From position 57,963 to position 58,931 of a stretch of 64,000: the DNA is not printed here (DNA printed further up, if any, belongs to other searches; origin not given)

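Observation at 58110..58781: Chimeric gene: YgbA-type Cys/His-rich domain fused in-frame to an EcfA-like ABC ATPase with no P-loop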

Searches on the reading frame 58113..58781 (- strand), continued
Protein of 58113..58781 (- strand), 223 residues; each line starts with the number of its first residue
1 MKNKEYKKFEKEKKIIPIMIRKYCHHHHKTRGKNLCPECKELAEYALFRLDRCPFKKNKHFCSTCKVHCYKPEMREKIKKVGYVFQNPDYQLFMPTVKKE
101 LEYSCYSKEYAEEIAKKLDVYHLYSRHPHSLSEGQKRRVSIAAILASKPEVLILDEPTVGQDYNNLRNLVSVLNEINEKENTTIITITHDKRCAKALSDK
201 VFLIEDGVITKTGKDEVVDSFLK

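Call 23: search_protein_families(library=ncbifam, proteins=[L001:8336-10081:+, L001:10068-11723:+, L001:11737-12420:+, L001:12416-13090:+, L001:13090-14490:+, L001:8001-8339:+], max_evalue=0.00001)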
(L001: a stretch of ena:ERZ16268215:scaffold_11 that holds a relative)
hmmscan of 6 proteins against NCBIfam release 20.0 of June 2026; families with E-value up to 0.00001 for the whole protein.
L001:8336-10081:+ (582 aa): 178 families (the best 25 are shown)
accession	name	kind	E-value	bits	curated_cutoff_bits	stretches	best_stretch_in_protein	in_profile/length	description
TIGR02857.1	CydD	equivalog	1.4e-108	364.2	435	1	14-533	2-527/529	thiol reductant ABC exporter subunit CydD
NF008379.0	PRK11174.1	equivalog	2.1e-93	314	684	1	13-564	20-585/588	heme ABC transporter permease/ATP-binding protein CydD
TIGR02203.1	MsbA_lipidA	equivalog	2.7e-76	257.3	602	1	6-563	5-569/572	lipid A export permease/ATP-binding protein MsbA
NF008364.0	PRK11160.1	equivalog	1.9e-70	238.1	630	1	7-560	8-572/575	heme ABC transporter ATP-binding protein/permease CydC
NF008381.0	PRK11176.1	equivalog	9.3e-65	219.1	867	1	61-563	71-579/582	lipid A ABC transporter ATP-binding protein/permease MsbA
NF010178.0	PRK13657.1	equivalog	2.1e-58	198.2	733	1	327-563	333-570/588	glucan ABC transporter ATP-binding protein/ permease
NF045513.1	HepA_fam_ABC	equivalog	1.3e-57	195.6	725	1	53-563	92-609/610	heterocyst formation ABC transporter subunit HepA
TIGR01846.1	type_I_sec_HlyB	subfamily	6.6e-57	193.2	725.55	1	305-563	428-692/694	type I secretion system permease/ATPase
TIGR02204.1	MsbA_rel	hypoth_equivalog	2e-56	191.9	780.4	1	9-560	12-572/576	ABC transporter, permease/ATP-binding protein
TIGR02868.1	CydC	equivalog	4.8e-55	187.2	329.05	1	5-523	3-530/530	thiol reductant ABC exporter subunit CydC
NF052233.1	CphA_assoc_ABC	equivalog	1e-52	179.6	880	1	54-566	232-746/766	cyanophycin metabolism-associated ABC transporter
TIGR00958.1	3a01208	subfamily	1.3e-52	179.1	874.6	1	5-559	151-710/711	antigen peptide transporter 2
NF008056.1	PRK10790.1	equivalog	2e-52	178.5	746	1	4-565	12-577/584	SmdB family multidrug efflux ABC transporter permease/ATP-binding protein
TIGR03375.1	type_I_sec_LssB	subfamily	6.1e-51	173.5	693.1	1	20-552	155-691/696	type I secretion system permease/ATPase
TIGR03796.1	NHLM_micro_ABC1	equivalog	2e-49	168.4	853.3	1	7-559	146-708/710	NHLP family bacteriocin export ABC transporter peptidase/permease/ATPase subunit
TIGR04520.1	ECF_ATPase_1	equivalog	1.9e-34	119.3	315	1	329-561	1-235/269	energy-coupling factor transporter ATPase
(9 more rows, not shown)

L001:10068-11723:+ (552 aa): 180 families (the best 25 are shown)
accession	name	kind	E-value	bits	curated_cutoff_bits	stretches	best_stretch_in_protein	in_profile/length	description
TIGR02868.1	CydC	equivalog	5.5e-91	305.8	329.05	1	25-538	13-529/530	thiol reductant ABC exporter subunit CydC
TIGR02857.1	CydD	equivalog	2.9e-83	280.6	435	1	27-549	9-527/529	thiol reductant ABC exporter subunit CydD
NF008364.0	PRK11160.1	equivalog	3.4e-80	270.3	630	1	37-550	21-546/575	heme ABC transporter ATP-binding protein/permease CydC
TIGR02203.1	MsbA_lipidA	equivalog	4.9e-74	249.8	602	1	15-549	4-539/572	lipid A export permease/ATP-binding protein MsbA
TIGR02204.1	MsbA_rel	hypoth_equivalog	8.2e-72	242.7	780.4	1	64-550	63-546/576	ABC transporter, permease/ATP-binding protein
TIGR03375.1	type_I_sec_LssB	subfamily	1.1e-69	235.5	693.1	1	99-550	223-673/696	type I secretion system permease/ATPase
NF045513.1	HepA_fam_ABC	equivalog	1.6e-67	228.3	725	1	55-549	83-579/610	heterocyst formation ABC transporter subunit HepA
NF008379.0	PRK11174.1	equivalog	8.4e-66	222.8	684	1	24-550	25-555/588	heme ABC transporter permease/ATP-binding protein CydD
NF008381.0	PRK11176.1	equivalog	1.5e-65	221.7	867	1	4-549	4-549/582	lipid A ABC transporter ATP-binding protein/permease MsbA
TIGR00958.1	3a01208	subfamily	4.7e-64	216.9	874.6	1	7-550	143-685/711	antigen peptide transporter 2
NF010178.0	PRK13657.1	equivalog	1.3e-63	215.4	733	1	117-551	108-542/588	glucan ABC transporter ATP-binding protein/ permease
NF052233.1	CphA_assoc_ABC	equivalog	1.5e-63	215.3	880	1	68-549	233-713/766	cyanophycin metabolism-associated ABC transporter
TIGR03796.1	NHLM_micro_ABC1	equivalog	2e-62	211.4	853.3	1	11-550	140-683/710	NHLP family bacteriocin export ABC transporter peptidase/permease/ATPase subunit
TIGR01193.1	bacteriocin_ABC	subfamily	6.1e-60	203.5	523.85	1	13-550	144-680/708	peptide cleavage/export ABC transporter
NF008055.0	PRK10789.1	equivalog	6.5e-58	196.6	845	1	28-549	23-541/590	SmdA family multidrug ABC transporter permease/ATP-binding protein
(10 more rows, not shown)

L001:11737-12420:+ (228 aa): 1 family
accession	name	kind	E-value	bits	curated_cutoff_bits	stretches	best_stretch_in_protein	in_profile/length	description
TIGR02185.1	Trep_Strep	subfamily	9e-12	45.5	76.45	1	44-221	1-183/188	MptD family putative ECF transporter S component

L001:12416-13090:+ (225 aa): 0 families

L001:13090-14490:+ (467 aa): 188 families (the best 25 are shown)
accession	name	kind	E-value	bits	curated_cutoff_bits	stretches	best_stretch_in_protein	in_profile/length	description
TIGR04520.1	ECF_ATPase_1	equivalog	4.6e-90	301.7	315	2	249-461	2-222/269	energy-coupling factor transporter ATPase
TIGR04521.1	ECF_ATPase_2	equivalog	8.3e-89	297.4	330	2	250-460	3-230/279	energy-coupling factor transporter ATPase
NF010171.0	PRK13652.1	equivalog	1.8e-73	247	476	2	247-460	3-223/277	cobalt transporter ATP-binding subunit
NF010158.0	PRK13637.1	equivalog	2.3e-70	237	390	2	259-459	19-229/287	energy-coupling factor transporter ATPase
TIGR01166.1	cbiO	subfamily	3.9e-70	235.2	211.8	2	259-434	4-186/190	cobalt ABC transporter, ATP-binding protein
NF010167.0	PRK13648.1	subfamily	9e-69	231.8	241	2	246-461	6-228/269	energy-coupling factor transporter ATPase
NF010156.0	PRK13635.1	equivalog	8.5e-67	225.2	392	2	246-461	4-226/279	energy-coupling factor ABC transporter ATP-binding protein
NF010155.0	PRK13634.1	equivalog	2e-65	220.9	413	2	259-460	19-231/290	energy-coupling factor ABC transporter ATP-binding protein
NF010157.0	PRK13636.1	equivalog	6.9e-64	215.7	463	2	245-458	3-226/285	cobalt transporter ATP-binding subunit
TIGR02673.1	FtsE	equivalog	8.2e-61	205.4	264.85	2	4-214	2-212/214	cell division ATP-binding protein FtsE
TIGR03608.1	L_ocin_972_ABC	subfamily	5.3e-59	199.2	254.85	2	251-444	2-203/206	putative bacteriocin export ABC transporter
TIGR02315.1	ABC_phnC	equivalog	1.6e-58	198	266.1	2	248-461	2-232/243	phosphonate ABC transporter ATP-binding protein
NF010170.0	PRK13651.1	equivalog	1.3e-57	195.1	432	2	322-458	104-248/308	cobalt transporter ATP-binding subunit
TIGR02857.1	CydD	equivalog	6.4e-57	193.7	435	2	224-445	298-526/529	thiol reductant ABC exporter subunit CydD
TIGR03375.1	type_I_sec_LssB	subfamily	1.2e-56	192.4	693.1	2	248-463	466-690/696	type I secretion system permease/ATPase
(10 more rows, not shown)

L001:8001-8339:+ (113 aa): 7 families
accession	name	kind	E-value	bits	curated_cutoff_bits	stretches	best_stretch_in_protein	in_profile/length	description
NF007714.0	PRK10410.1-2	equivalog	2.3e-36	124.5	88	1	3-101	3-101/103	nitrous oxide-stimulated promoter family protein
NF007715.0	PRK10410.1-3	equivalog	2.1e-33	115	179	1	8-107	10-110/132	nitrous oxide-stimulated promoter family protein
NF007716.0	PRK10410.1-4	equivalog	5.4e-22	78.2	172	1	7-102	4-97/114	nitrous oxide-stimulated promoter family protein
NF007717.0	PRK10410.2-1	equivalog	1.3e-21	77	241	1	8-102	8-100/141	nitrous oxide-stimulated promoter family protein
NF007713.0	PRK10410.1-1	equivalog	2.2e-17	63.6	234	1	7-102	4-97/117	nitrous oxide-stimulated promoter family protein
NF007719.0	PRK10410.2-3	equivalog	2.4e-15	56.5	211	1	18-99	3-82/103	nitrous oxide-stimulated promoter family protein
NF007718.0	PRK10410.2-2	equivalog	1.1e-12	48.2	148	1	34-92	50-107/118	nitrous oxide-stimulated promoter family protein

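Call 24: search_protein_families(library=pfam, proteins=[L001:8336-10081:+, L001:10068-11723:+, L001:11737-12420:+, L001:12416-13090:+, L001:13090-14490:+, L001:8001-8339:+], max_evalue=0.001)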
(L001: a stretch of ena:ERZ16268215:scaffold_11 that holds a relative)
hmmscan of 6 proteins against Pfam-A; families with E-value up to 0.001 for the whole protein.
L001:8336-10081:+ (582 aa): 6 families
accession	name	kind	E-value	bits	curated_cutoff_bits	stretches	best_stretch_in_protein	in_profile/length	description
PF00005.33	ABC_tran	-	1.5e-25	90.8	25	1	345-493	1-137/137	ABC transporter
PF00664.28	ABC_membrane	-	5.6e-25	89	28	1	58-252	44-238/274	ABC transporter transmembrane region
PF02463.25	SMC_N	-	1.8e-07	31.2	40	1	354-534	23-210/220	RecF/RecN/SMC N terminal domain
PF03215.21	Rad17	-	6e-06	26.8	23.8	1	339-385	29-75/186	Rad17 P-loop domain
PF13304.12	AAA_21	-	6.9e-06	26.8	27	0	455-521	228-298/304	AAA domain, putative AbiEii toxin, Type IV TA system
PF13476.12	AAA_23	-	0.00037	21.6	27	1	346-487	13-155/201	AAA domain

L001:10068-11723:+ (552 aa): 6 families
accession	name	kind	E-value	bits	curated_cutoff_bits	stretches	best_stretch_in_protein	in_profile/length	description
PF00005.33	ABC_tran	-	1.5e-29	103.8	25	1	360-509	1-137/137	ABC transporter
PF00664.28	ABC_membrane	-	6.6e-22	78.9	28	1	25-295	3-269/274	ABC transporter transmembrane region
PF02463.25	SMC_N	-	4.4e-07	30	40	1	372-549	26-209/220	RecF/RecN/SMC N terminal domain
PF13304.12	AAA_21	-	2.1e-05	25.2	27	0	372-406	1-35/304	AAA domain, putative AbiEii toxin, Type IV TA system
PF13555.12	AAA_29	-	0.00021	21.4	27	1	362-391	14-43/61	P-loop containing region of AAA domain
PF13175.12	AAA_15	-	0.00026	21.2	32.1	1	365-464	21-115/374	AAA ATPase domain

L001:11737-12420:+ (228 aa): 1 family
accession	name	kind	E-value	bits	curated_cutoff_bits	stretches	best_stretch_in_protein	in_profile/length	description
PF09605.15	Trep_Strep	-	3.9e-09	37.2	28.7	1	47-221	2-180/185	Hypothetical bacterial integral membrane protein (Trep_Strep)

L001:12416-13090:+ (225 aa): 1 family
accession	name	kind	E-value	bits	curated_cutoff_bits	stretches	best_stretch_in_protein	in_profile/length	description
PF02361.21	CbiQ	-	3.5e-12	46.9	25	1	16-191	34-210/216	Cobalt transport protein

L001:13090-14490:+ (467 aa): 25 families
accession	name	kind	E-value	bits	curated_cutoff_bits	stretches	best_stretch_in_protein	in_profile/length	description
PF00005.33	ABC_tran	-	6.4e-52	176.2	25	2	263-402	1-136/137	ABC transporter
PF13304.12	AAA_21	-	4.5e-14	53.6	27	1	370-434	233-299/304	AAA domain, putative AbiEii toxin, Type IV TA system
PF02463.25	SMC_N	-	3.5e-11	43.4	40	1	277-441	28-205/220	RecF/RecN/SMC N terminal domain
PF13401.12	AAA_22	-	6.5e-09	36.6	27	0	276-400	8-92/130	AAA domain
PF03193.22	RsgA_GTPase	-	3e-07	30.9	30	0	240-308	74-141/174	RsgA GTPase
PF13555.12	AAA_29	-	9.4e-07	28.9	27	0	268-297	17-46/61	P-loop containing region of AAA domain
PF00910.28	RNA_helicase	-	7.5e-06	26.8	21.5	0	277-305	2-30/105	RNA helicase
PF13191.12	AAA_16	-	1.2e-05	26.3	32.6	0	31-136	25-104/167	AAA ATPase domain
PF00004.35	AAA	-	1.4e-05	26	21.2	0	277-298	2-23/131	ATPase family associated with various cellular activities (AAA)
PF05729.18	NACHT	-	1.6e-05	25.2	26.7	0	277-301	4-28/167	NACHT domain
PF13175.12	AAA_15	-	2.8e-05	24.4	32.1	1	277-352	27-107/374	AAA ATPase domain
PF00735.24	Septin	-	3.4e-05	23.7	26.2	0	33-64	7-38/280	Septin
PF20720.3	nSTAND3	-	3.9e-05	23.8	27.2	0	270-318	14-67/155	Novel STAND NTPase 3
PF03215.21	Rad17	-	9.3e-05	22.9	23.8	0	277-314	49-83/186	Rad17 P-loop domain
PF13558.12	SbcC_Walker_B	-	0.00012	22.7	27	0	135-183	28-89/90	SbcC/RAD50-like, Walker B motif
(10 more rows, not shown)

L001:8001-8339:+ (113 aa): 1 family
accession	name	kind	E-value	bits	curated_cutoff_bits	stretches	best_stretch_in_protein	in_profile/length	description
PF11756.13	YgbA_NO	-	1.5e-40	138.3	25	1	7-112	1-105/106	Nitrous oxide-stimulated promoter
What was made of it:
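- On YgbA_NO (PF11756 / NCBIfam PRK10410 models): The intact allele scores 138 and 124.5 bits (calls 23, 24).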

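Call 25: find_encoding_contigs(protein=P0121, flank=1000, max_places=10)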
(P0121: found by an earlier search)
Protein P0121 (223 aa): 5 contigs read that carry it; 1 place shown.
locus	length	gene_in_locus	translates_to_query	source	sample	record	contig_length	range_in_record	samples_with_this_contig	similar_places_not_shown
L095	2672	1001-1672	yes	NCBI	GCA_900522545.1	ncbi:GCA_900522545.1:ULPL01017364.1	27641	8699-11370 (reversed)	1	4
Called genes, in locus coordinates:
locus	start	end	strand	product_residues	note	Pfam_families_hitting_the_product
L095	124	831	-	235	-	PF00702:Hydrolase, PF13419:HAD_2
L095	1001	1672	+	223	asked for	PF11756:YgbA_NO, PF00005:ABC_tran, PF13304:AAA_21 (weak)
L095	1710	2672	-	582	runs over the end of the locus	PF00664:ABC_membrane, PF00005:ABC_tran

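Call 26: find_encoding_contigs(protein=P0124, flank=1500, max_places=6)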
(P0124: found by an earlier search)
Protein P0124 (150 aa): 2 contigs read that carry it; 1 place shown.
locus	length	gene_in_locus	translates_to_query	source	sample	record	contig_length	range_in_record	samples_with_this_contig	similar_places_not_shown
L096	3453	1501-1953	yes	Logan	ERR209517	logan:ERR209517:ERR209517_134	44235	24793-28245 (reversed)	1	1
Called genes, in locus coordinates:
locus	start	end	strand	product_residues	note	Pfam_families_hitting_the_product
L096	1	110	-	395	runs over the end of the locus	PF13407:Peripla_BP_4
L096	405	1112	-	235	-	PF00702:Hydrolase, PF13419:HAD_2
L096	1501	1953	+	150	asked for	PF00005:ABC_tran, PF13304:AAA_21 (weak)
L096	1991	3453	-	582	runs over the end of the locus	PF00664:ABC_membrane, PF00005:ABC_tran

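Call 48: search_solved_structures(query=window:58113-58781:-, show_alignments=1, max_evalue=1e-10)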
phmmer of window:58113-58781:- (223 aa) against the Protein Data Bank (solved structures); distinct sequences matched with E-value up to 1e-10: 149 (the best 60 are shown).
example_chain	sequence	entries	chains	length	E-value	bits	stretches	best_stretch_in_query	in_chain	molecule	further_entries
4mki_B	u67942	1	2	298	1.2e-21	80.7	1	58-213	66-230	Energy-coupling factor transporter ATP-binding protein EcfA2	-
8j5q_D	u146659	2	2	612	1.4e-21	80.4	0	97-218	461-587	Uncharacterized ABC transporter ATP-binding protein Rv1281c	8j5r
3gfo_A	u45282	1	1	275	3.1e-21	79.3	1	79-215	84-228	Cobalt import ATP-binding protein cbiO 1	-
8wd9_D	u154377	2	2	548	5.7e-21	78.4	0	125-215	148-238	Probable dipeptide-transport ATP-binding protein ABC transporter DppD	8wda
8j5s_D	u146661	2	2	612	9.6e-21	77.7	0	97-218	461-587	Uncharacterized ABC transporter ATP-binding protein Rv1281c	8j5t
8s7v_K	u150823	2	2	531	3.2e-20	76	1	100-218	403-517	Glycine betaine/carnitine/choline transport ATP-binding protein OpuCA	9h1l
8wdb_D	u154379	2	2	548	3.9e-20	75.7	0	125-215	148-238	Probable dipeptide-transport ATP-binding protein ABC transporter DppD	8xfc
8bmr_A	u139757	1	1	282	7.6e-20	74.7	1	77-218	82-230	Energy-coupling factor transporter ATP-binding protein EcfA1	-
8bms_A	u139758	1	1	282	2e-19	73.4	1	77-218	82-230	Energy-coupling factor transporter ATP-binding protein EcfA1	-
5d3m_A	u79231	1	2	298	2.3e-19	73.2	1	77-218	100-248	Energy-coupling factor transporter ATP-binding protein EcfA1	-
5jsz_A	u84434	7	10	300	2.4e-19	73.1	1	77-218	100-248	Energy-coupling factor transporter ATP-binding protein EcfA1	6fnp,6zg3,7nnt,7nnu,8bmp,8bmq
5x3x_A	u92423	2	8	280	4.9e-19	72.1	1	78-218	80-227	Cobalt ABC transporter ATP-binding protein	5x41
5x40_A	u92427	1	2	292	8.9e-19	71.3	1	78-218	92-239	Cobalt ABC transporter ATP-binding protein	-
3d31_A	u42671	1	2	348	1e-18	71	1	80-218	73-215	Sulfate/molybdate ABC transporter, ATP-binding protein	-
3j15_B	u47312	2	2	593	4.9e-18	68.8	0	106-205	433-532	ABC transporter ATP-binding protein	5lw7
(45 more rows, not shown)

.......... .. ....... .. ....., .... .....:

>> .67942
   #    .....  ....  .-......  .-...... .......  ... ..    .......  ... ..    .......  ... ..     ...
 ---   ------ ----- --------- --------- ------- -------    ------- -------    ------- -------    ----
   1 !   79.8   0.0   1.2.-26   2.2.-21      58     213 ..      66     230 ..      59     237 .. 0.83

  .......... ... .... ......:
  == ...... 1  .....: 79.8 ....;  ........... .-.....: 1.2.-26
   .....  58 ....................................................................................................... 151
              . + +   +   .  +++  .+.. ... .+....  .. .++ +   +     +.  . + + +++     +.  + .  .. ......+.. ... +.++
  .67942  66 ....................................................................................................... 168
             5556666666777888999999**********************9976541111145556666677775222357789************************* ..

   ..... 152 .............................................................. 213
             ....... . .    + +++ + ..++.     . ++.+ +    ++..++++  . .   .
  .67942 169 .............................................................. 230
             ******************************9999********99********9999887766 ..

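Call 51: predict_structure(protein=window:58113-58781:-)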
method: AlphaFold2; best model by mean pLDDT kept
length: 223 residues; sequences in the alignment: 1
mean_pLDDT: 41.9   pTM: 0.33
mean pLDDT of the five models: 41.9, 39.4, 38.2, 32.7, 29.8
residues with pLDDT >= 90: 0; 70-90: 2; 50-70: 77; < 50: 144
segments of 3 or more residues with pLDDT < 50: 1-35, 41-59, 64-69, 74-131, 155-169
pLDDT, mean of each block of 10 residues (from residue 1): 29 24 27 48 38 41 48 43 25 23 27 30 31 54 51 45 43 52 56 56 64 63 52
secondary structure, 60 per line:
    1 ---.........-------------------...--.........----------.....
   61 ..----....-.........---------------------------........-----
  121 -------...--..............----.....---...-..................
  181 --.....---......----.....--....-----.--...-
elements in order: H4-12 H37-45 E59-62 E67-70 H72-80 H108-115 H133-146 E151-155 H163-180 E183-187 H191-196 E201-205 E208-211
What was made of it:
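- On Deletion-generated gene remnant (pseudogene): The single-sequence AlphaFold model is uninformative (mean pLDDT 41.9, call 51).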
